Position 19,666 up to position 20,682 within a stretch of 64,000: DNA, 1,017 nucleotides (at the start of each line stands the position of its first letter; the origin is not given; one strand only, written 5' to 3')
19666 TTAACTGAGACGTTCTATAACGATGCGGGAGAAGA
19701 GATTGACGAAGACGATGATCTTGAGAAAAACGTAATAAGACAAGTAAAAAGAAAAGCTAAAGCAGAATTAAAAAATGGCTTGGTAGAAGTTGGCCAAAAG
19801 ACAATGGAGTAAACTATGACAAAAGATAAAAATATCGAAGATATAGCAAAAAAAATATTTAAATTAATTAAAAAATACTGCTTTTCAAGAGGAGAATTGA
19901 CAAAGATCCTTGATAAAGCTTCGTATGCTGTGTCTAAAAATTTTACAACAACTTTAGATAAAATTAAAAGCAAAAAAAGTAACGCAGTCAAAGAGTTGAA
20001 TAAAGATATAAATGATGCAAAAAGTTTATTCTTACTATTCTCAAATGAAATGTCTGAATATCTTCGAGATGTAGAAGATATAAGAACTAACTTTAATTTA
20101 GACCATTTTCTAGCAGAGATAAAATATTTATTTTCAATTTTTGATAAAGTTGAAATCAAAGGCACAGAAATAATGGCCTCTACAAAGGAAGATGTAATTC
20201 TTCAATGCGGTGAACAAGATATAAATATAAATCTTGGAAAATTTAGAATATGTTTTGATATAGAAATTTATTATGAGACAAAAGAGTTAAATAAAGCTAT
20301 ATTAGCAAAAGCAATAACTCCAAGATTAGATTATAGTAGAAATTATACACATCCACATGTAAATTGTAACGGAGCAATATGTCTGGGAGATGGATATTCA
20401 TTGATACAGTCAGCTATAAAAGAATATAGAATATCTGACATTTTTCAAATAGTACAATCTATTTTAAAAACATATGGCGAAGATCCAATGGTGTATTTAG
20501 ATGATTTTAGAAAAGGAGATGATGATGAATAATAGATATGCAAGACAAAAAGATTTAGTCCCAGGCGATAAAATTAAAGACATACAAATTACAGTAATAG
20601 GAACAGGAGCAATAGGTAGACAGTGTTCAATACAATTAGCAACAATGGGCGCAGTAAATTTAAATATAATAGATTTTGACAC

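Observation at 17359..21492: Virus-encoded complete ubiquitin-like conjugation cassette: Ubl / E2+Cys-array / JAB / second E2 / E1 / membrane protein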

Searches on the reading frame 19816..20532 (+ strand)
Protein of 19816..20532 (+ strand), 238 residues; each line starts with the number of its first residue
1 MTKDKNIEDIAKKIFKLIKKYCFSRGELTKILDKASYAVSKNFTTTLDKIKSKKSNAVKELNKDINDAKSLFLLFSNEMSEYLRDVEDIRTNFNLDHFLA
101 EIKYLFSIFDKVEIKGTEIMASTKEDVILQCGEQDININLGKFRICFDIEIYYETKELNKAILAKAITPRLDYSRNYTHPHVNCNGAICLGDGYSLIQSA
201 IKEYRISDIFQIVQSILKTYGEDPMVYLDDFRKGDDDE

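Call 3: search_protein_families(library=pfam, proteins=[window:19816-20532:+], max_evalue=1)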
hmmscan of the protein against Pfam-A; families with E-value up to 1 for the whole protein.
window:19816-20532:+ (238 aa): 6 families
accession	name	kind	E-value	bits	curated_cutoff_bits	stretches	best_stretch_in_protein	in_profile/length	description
PF00179.31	UQ_con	-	0.028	14.5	27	1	169-219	62-110/140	Ubiquitin-conjugating enzyme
PF11155.13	DUF2935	-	0.086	13.8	24.4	1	32-105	57-116/121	Domain of unknown function (DUF2935)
PF02677.20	QueH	-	0.12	13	23.5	1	21-73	87-138/175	Epoxyqueuosine reductase QueH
PF10436.14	BCDHK_Adom3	-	0.15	12.3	24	1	17-84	57-123/160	Mitochondrial branched-chain alpha-ketoacid dehydrogenase kinase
PF12325.13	TMF_TATA_bd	-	0.17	12.4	29.1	1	32-72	69-108/115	TATA element modulatory factor 1 TATA binding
PF24898.2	GGDEF_GdpP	-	0.55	11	30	0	192-228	4-40/126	Cyclic-di-AMP phosphodiesterase GdpP-like, GGDEF domain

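Call 4: search_protein_families(library=padloc, proteins=[window:19816-20532:+], max_evalue=1)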
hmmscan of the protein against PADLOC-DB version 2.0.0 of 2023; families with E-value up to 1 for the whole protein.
window:19816-20532:+ (238 aa): 1 family
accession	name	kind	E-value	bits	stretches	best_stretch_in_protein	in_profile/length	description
PDLC01397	Csx20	-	0.034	12.8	1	80-144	49-112/114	"CAS-I,CAS-III; associated"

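Call 5: search_protein_families(library=phrogs, proteins=[window:19816-20532:+], max_evalue=1)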
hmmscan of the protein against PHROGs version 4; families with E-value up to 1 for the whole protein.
window:19816-20532:+ (238 aa): 2 families
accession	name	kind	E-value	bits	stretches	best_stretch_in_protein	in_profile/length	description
phrog_3939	-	unknown function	0.031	15.8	1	192-230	13-50/83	-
phrog_33933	-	unknown function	0.12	13.1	0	56-73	19-36/48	-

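Call 6: search_protein_families(library=ncbifam, proteins=[window:19816-20532:+], max_evalue=1)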
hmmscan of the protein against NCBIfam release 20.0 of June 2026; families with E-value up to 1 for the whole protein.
window:19816-20532:+ (238 aa): 1 family
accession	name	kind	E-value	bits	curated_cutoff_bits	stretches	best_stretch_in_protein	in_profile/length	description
TIGR02962.1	hdxy_isourate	equivalog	0.012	15.9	87.45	0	134-182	52-98/113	hydroxyisourate hydrolase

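Call 11: search_dna_similar(query=window:19816-20532:+, collection=phages, mode=protein, max_evalue=0.01, max_rows=30)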
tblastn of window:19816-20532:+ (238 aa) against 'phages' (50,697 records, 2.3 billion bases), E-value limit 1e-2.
No match.

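Call 16: search_solved_structures(query=window:19816-20532:+, max_evalue=10, show_alignments=2)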
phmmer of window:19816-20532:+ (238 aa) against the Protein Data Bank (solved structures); distinct sequences matched with E-value up to 10: 29.
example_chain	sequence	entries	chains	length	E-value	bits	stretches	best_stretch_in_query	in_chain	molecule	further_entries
4r8p_L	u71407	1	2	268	0.6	13.1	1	169-193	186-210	E3 ubiquitin-protein ligase RING2, Ubiquitin-conjugating enzyme E2 D3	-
6t7f_B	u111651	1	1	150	0.83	12.6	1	169-225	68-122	Ubiquitin-conjugating enzyme E2 D3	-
8grq_N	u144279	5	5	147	0.9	12.5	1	169-225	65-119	Ubiquitin-conjugating enzyme E2D 3 (UBC4/5 homolog, yeast), isoform CRA_a | Ubiquitin-conjugating enzyme E2 D3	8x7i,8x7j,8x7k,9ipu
8vk8_A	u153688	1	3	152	0.94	12.4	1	169-225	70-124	Ubiquitin-conjugating enzyme E2 D2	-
6w7z_A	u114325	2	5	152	0.95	12.4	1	169-225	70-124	Ubiquitin-conjugating enzyme E2 D2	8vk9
8grm_P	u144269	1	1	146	1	12.4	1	169-225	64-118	UbcH5b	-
9b55_A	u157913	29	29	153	1.1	12.3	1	169-192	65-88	Ubiquitin-conjugating enzyme E2 4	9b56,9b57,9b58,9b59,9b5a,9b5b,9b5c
4ii2_C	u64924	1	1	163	1.2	12.1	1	169-192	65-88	Ubiquitin-conjugating enzyme E2 4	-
6ttu_D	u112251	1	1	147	1.5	11.8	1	169-218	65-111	Ubiquitin-conjugating enzyme E2 D2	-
2ayv_A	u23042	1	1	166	1.5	11.7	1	169-192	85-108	ubiquitin-conjugating enzyme E2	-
9uum_D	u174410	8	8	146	1.7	11.6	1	169-198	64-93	Ubiquitin-conjugating enzyme E2 D1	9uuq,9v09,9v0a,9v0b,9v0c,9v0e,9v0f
2yho_B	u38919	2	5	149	1.8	11.5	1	169-198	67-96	UBIQUITIN-CONJUGATING ENZYME E2 D1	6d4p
2esp_A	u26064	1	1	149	1.8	11.5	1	169-197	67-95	Ubiquitin-conjugating enzyme E2 D2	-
7lyb_P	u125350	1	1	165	1.8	11.5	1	169-195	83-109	Ubiquitin-conjugating enzyme E2 D3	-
3oj4_A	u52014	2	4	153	1.9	11.5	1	169-197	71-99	Ubiquitin-conjugating enzyme E2 D1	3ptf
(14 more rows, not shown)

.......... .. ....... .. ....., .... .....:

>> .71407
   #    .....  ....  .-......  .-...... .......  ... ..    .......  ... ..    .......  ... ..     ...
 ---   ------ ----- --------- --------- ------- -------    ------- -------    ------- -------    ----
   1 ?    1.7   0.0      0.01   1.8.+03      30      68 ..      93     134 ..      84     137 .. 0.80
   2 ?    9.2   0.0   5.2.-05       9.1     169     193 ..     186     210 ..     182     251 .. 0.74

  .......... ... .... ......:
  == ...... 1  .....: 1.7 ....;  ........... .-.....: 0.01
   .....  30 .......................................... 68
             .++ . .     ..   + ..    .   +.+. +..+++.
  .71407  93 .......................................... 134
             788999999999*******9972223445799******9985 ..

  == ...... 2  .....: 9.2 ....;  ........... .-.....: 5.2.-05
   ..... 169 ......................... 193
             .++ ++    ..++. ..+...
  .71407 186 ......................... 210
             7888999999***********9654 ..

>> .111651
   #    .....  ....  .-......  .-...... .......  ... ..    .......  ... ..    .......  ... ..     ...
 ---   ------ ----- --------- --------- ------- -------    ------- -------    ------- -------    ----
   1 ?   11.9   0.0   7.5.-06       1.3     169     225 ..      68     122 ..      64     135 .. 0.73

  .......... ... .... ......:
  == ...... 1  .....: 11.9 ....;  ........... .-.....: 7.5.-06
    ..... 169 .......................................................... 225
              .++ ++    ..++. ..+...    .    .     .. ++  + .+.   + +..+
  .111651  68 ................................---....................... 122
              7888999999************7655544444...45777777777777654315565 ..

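Call 20: find_homologous_proteins(query=window:19816-20532:+, max_evalue=0.001)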
Query window:19816-20532:+ (238 aa): 2 proteins with E <= 0.001 among 680 candidates.
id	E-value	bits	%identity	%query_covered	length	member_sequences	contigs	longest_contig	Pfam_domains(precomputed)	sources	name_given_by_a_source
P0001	7.2e-151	518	100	100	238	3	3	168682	-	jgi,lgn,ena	-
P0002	2.0e-95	337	99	44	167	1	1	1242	-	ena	-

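Call 22: find_encoding_contigs(protein=P0001, flank=10000, max_places=6)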
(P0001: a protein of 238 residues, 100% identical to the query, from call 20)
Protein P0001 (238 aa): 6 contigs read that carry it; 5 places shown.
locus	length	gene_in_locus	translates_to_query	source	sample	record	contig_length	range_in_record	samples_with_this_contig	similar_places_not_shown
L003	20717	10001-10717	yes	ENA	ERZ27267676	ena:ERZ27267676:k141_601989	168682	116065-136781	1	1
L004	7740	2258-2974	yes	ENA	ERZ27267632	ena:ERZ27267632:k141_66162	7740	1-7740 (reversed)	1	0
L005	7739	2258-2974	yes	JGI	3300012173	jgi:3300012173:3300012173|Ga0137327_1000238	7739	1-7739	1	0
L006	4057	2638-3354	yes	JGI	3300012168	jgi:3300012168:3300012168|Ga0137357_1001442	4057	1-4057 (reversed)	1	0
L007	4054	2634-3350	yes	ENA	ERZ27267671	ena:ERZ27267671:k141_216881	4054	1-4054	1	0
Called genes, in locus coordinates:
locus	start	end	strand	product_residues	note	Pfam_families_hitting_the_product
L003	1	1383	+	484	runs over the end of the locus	PF18127:NAMPT_N, PF04095:NAPRTase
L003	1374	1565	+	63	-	-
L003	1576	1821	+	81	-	-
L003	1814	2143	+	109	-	-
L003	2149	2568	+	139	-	-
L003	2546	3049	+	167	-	-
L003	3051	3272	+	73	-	-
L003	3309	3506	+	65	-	-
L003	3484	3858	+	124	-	PF00383:dCMP_cyt_deam_1 (weak)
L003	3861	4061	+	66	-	-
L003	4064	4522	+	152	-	-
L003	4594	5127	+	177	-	-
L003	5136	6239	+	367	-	-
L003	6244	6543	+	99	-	-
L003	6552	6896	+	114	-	-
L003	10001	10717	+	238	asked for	-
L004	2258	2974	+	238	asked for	-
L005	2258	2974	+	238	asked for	-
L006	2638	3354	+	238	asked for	-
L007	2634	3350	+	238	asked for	-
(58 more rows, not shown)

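Call 37: search_protein_families(library=pfam, alignment_id=A3, max_evalue=0.01)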
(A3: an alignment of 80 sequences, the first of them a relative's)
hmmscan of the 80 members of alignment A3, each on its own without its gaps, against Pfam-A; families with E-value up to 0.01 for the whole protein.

A. member 1, P0001 (238 aa): 0 families

B. families by the number of members that match (of 80 scanned): 6 families
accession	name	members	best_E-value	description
PF23514.1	YhiY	1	0.00065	YhiY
PF17267.7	DUF5333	1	0.00084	Family of unknown function (DUF5333)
PF22586.1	ANCHR-like_BBOX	1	0.0011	ANCHR-like B-box zinc-binding domain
PF00179.31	UQ_con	1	0.0018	Ubiquitin-conjugating enzyme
PF05458.17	Siva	1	0.0079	Cd27 binding protein (Siva)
PF23954.1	DUF7283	1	0.0094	Family of unknown function (DUF7283)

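Call 38: search_solved_structures(query=A3, max_evalue=10, show_alignments=3)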
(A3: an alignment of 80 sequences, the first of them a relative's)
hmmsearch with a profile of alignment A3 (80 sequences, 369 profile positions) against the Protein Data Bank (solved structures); distinct sequences matched with E-value up to 10: 182 (the best 60 are shown).
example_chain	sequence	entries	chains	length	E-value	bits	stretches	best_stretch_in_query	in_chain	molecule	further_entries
1z60_A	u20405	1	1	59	0.0032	20.2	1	223-265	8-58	TFIIH basal transcription factor complex p44 subunit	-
8qae_A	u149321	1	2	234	0.0037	19.9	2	26-118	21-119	sc-apCC-6-SLLA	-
6w9n_A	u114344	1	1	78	0.0041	19.8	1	226-282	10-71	WD repeat and FYVE domain-containing protein 3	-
8a3k_UNK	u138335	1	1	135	0.0059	19.3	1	8-118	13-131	sc-apCC-4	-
2yw8_A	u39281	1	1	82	0.013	18.2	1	227-290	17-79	RUN and FYVE domain-containing protein 1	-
2yqm_A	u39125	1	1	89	0.015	18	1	227-290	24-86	RUN and FYVE domain-containing protein 1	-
2ffw_A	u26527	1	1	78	0.015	17.9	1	231-305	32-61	Midline-1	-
3jqh_A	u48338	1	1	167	0.025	17.2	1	25-124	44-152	C-type lectin domain family 4 member M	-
5kvm_A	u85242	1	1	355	0.029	17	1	54-128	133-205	Adhesion G-protein coupled receptor G1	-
5o85_B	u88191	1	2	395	0.03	17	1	223-265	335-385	General transcription factor IIH subunit 2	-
1wfk_A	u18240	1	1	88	0.033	16.8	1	275-321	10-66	zinc finger, FYVE domain containing 19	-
9r1o_A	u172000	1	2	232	0.039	16.6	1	14-112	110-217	sc-apCC-6-DPH-NR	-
6s53_B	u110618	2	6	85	0.042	16.5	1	227-305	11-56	E3 ubiquitin-protein ligase TRIM21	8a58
1y02_A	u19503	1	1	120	0.045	16.4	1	276-321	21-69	FYVE-RING finger protein SAKURA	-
9rgx_A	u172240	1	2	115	0.057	16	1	28-116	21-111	sc-apCC3-ACW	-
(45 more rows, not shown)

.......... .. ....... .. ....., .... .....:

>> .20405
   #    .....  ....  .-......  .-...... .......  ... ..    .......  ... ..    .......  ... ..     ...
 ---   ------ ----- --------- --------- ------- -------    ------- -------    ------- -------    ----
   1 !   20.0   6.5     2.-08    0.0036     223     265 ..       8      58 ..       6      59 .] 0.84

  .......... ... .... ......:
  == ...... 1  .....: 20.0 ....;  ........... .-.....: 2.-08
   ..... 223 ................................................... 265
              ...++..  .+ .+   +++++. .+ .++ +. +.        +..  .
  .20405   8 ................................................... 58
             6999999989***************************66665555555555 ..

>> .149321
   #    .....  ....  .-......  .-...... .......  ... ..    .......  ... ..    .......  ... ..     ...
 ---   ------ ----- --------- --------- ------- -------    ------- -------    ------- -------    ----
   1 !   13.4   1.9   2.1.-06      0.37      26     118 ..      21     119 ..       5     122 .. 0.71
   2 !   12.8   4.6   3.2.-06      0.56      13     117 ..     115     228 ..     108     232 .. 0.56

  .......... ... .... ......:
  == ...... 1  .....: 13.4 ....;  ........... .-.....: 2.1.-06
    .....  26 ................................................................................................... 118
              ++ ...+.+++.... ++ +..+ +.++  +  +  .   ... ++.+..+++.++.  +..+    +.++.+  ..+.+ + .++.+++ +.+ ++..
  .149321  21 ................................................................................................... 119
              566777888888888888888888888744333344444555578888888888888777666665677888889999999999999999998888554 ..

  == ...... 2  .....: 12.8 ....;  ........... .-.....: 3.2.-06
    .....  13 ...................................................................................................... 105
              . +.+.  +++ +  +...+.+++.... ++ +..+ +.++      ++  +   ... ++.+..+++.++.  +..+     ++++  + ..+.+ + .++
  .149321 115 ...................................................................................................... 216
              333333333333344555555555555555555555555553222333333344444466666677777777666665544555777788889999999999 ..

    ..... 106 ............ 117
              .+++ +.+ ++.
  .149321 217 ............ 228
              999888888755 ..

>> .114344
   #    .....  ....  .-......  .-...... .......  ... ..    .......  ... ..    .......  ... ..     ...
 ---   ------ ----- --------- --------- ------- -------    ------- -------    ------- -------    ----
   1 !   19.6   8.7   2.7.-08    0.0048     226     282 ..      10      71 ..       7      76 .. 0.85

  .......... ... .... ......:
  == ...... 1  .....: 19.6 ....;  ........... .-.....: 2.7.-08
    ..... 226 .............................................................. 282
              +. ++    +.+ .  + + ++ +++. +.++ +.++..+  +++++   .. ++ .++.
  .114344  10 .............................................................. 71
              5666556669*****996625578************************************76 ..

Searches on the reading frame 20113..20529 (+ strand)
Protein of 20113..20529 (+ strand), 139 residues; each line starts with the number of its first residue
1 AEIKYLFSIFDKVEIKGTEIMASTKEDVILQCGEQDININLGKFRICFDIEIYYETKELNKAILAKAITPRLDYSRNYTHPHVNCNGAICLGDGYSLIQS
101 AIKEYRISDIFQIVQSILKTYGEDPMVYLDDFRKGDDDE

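Call 34: search_protein_representatives(alignment_id=A1)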
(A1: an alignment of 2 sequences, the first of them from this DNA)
Query: 2 sequences, 139 profile positions. Proteins with E-value up to 0.001 (for the whole library): 1451; up to 1e-10: 365; up to 1e-30: 3. The best 150 are listed.
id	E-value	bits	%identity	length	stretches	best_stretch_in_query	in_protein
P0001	1.7e-75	267.8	-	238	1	1-139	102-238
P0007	5.2e-64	230.7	-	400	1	1-134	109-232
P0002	1.3e-56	206.7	-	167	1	21-139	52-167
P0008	1.3e-24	103.0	-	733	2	6-133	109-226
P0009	4.3e-21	91.6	-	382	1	13-133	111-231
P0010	7.2e-19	84.4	-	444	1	4-133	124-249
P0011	3.1e-18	82.3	-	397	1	21-139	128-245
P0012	6.1e-18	81.4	-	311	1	4-133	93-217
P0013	1.3e-17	80.3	-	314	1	36-134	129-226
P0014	1.9e-17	79.8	-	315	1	36-133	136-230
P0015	1.9e-17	79.8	-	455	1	14-133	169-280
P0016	2.9e-17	79.2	-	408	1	26-133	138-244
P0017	5.2e-17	78.4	-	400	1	6-133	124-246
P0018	1.4e-16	77.0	-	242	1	36-133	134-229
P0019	1.4e-16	77.0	-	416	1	33-137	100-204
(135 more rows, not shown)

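Call 42: search_solved_structures(query=A4, max_evalue=10, show_alignments=3)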
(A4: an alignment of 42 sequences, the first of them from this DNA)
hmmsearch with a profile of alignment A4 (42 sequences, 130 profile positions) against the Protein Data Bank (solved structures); distinct sequences matched with E-value up to 10: 0.

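Call 55: predict_structure(alignment_id=A4)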
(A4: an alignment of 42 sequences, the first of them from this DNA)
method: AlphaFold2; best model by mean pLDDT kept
length: 133 residues; sequences in the alignment: 42
mean_pLDDT: 93.9   pTM: 0.88
mean pLDDT of the five models: 93.9, 92.6, 92.1, 91.5, 90.6
residues with pLDDT >= 90: 109; 70-90: 20; 50-70: 4; < 50: 0
segments of 3 or more residues with pLDDT < 50: none
pLDDT, mean of each block of 10 residues (from residue 1): 97 98 98 87 98 97 97 82 95 97 98 97 87 72
secondary structure, 60 per line:
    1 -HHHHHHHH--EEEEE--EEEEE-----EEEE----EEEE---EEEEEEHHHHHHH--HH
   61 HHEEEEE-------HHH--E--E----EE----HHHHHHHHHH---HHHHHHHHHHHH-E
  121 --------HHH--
elements in order: H2-9 E12-16 E19-23 E29-32 E37-40 E44-49 H50-56 H59-62 E63-67 H94-103 H107-118

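Call 59: fold_search(model_id=the predicted structure, library=pdb)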
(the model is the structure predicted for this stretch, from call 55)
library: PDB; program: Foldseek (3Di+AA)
matches with E <= 10: 155; with E <= 0.001: 0
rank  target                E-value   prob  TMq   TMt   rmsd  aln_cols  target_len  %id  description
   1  4nfa                  7.6e-01  0.28  0.36  0.26   7.0       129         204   12  Structure of the C-terminal doamin of Knl1 (released 2014-03-19)
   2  9bw1_O                1.0e+00  0.08  0.20  0.09   5.2        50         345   28  TnsABCD-DNA transpososome (released 2024-10-16)
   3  8tmb_A                1.1e+00  0.05  0.21  0.10  11.0        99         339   12  Cryo-EM structure of CorA in complex with conformation-specific synthetic antibody C12 and 20 mM MgCl2, State MG20-1 (released 2025-02-12)
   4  6d34_B                1.6e+00  0.14  0.24  0.24   9.2        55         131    5  Apo Crystal Structure of TerC, a Terfestatin Biosynthesis Enzyme (released 2018-06-13)
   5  1p1i_B                1.7e+00  0.10  0.18  0.06   6.1        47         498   15  Crystal structure of the NAD+-bound 1L-myo-inositol 1-phosphate synthase (released 2003-07-08)
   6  1is7_A                1.9e+00  0.03  0.16  0.12   6.1        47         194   13  Crystal structure of rat GTPCHI/GFRP stimulatory complex (released 2002-02-20)
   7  4du6_A                2.0e+00  0.02  0.16  0.11  10.2        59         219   20  Crystal structure of GTP cyclohydrolase I from Yersinia pestis complexed with GTP (released 2012-03-21)
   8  6w3g_B                2.1e+00  0.15  0.21  0.25   3.2        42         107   10  Rd1NTF2_04 with long sheet (released 2020-04-15)
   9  4nf9_A                2.1e+00  0.14  0.34  0.23   6.9       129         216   15  Structure of the Knl1/Nsl1 complex (released 2014-03-19)
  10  6ric_B                2.1e+00  0.10  0.23  0.04   4.1        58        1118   16  Structure of the core Vaccinia Virus DNA-dependent RNA polymerase complex (released 2019-12-18)
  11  6d34_A                2.2e+00  0.12  0.24  0.24   9.2        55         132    5  Apo Crystal Structure of TerC, a Terfestatin Biosynthesis Enzyme (released 2018-06-13)
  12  6w3g_A                2.2e+00  0.07  0.16  0.20   9.2        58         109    9  Rd1NTF2_04 with long sheet (released 2020-04-15)
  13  9m5n_A                2.2e+00  0.06  0.19  0.06   8.7        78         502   12  Plasmodium vivax aspartyl-tRNA synthetase in complex with aspartyl-adenylate (Asp-AMP) Complex. (released 2025-06-04)
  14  9hlz_FF               2.4e+00  0.09  0.20  0.14   6.6        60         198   12  Translational activators Aep1, Aep2 and Atp25 in complex with mRNA and the yeast mitochondrial ribosome (released 2025-12-17)
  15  2fql                  2.4e+00  0.04  0.22  0.25  10.5       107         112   14  Crystal structure of trimeric frataxin from the yeast Saccharomyces cerevisiae (released 2006-11-07)
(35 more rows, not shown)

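Call 82: fold_search(model_id=the predicted structure, library=viral)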
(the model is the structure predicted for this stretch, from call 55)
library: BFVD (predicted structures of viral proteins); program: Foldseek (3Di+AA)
matches with E <= 10: 436; with E <= 0.001: 5
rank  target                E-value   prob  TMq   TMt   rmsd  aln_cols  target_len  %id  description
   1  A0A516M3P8            6.8e-05  1.00  0.62  0.22   7.3       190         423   12  (no name in the UniProt tables at hand)
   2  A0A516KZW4            1.6e-04  1.00  0.54  0.18   6.2       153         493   12  (no name in the UniProt tables at hand)
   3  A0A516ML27            2.3e-04  1.00  0.52  0.17   8.4       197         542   11  (no name in the UniProt tables at hand)
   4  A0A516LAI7            8.6e-04  1.00  0.54  0.16   4.4       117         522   16  (no name in the UniProt tables at hand)
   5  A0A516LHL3            8.6e-04  1.00  0.59  0.16   7.5       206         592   14  (no name in the UniProt tables at hand)
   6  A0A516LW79            2.1e-03  1.00  0.64  0.20   5.8       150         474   13  (no name in the UniProt tables at hand)
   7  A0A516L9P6            2.9e-03  0.96  0.43  0.15   8.3       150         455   13  (no name in the UniProt tables at hand)
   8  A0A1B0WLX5            8.4e-03  0.96  0.50  0.20   7.2       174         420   12  (no name in the UniProt tables at hand)
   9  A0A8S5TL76            1.0e-02  1.00  0.56  0.21   4.9       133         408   16  Uncharacterized protein [Podoviridae sp. ctz6O13]
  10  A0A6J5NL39            1.2e-02  1.00  0.54  0.07   6.0       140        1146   14  Uncharacterized protein [uncultured Caudovirales phage]
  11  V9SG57                4.0e-01  0.10  0.27  0.26  10.8       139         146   12  Uncharacterized protein [Tunisvirus fontaine2]
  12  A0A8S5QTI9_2          4.0e-01  0.06  0.19  0.03  13.1       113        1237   12  Structural protein [CrAss-like virus sp. ctDAq1]
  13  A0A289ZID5            5.2e-01  0.14  0.23  0.26   7.5        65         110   12  Uncharacterized protein [Serratia phage vB_SmaM_ 2050HW]
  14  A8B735                5.5e-01  0.07  0.21  0.17  26.0       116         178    7  Major coat protein (Fragment) [Saccharomyces cerevisiae virus L-A]
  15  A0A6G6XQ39            5.9e-01  0.04  0.15  0.19  13.3       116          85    9  (no name in the UniProt tables at hand)
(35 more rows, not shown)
